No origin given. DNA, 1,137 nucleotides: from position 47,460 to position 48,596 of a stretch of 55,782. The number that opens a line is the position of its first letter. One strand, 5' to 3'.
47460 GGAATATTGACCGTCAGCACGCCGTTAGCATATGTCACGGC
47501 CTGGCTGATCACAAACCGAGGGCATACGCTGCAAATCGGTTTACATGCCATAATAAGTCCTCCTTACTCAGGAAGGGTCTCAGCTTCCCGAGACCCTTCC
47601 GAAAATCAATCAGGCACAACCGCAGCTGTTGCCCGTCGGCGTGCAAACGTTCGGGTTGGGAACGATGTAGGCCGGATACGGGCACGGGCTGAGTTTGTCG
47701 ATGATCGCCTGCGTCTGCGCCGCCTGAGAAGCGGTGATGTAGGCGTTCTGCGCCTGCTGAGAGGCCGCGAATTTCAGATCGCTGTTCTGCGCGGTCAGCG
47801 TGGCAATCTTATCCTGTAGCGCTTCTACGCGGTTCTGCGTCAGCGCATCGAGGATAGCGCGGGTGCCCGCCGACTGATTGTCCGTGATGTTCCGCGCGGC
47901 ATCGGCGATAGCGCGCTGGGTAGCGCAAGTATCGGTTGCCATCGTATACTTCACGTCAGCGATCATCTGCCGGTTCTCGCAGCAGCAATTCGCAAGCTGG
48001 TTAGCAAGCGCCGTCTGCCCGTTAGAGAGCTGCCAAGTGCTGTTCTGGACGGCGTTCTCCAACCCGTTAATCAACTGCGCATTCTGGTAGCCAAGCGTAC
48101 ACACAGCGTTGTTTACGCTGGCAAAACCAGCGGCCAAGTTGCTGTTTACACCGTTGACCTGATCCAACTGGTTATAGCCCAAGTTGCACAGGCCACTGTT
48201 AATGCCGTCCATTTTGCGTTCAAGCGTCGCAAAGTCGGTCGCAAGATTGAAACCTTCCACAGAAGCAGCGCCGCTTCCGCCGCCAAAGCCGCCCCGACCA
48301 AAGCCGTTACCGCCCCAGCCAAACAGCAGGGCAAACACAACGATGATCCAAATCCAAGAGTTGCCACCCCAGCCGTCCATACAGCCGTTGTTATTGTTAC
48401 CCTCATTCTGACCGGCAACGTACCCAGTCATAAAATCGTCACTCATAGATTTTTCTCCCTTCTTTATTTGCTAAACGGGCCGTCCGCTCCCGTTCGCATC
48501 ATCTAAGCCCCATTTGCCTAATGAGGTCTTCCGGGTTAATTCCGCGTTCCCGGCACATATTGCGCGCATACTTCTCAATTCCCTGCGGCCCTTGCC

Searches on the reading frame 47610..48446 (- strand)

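Call 14: search_protein_families(library=phrogs, proteins=[window:47610-48446:-], max_evalue=0.001)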
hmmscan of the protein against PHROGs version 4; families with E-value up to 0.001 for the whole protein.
window:47610-48446:- (278 aa): 2 families
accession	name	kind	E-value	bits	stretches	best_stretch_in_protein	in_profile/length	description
phrog_16490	-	unknown function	2.1e-46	159.9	1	13-273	15-277/286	-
phrog_9288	-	unknown function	1e-05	26.3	1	39-253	28-222/234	-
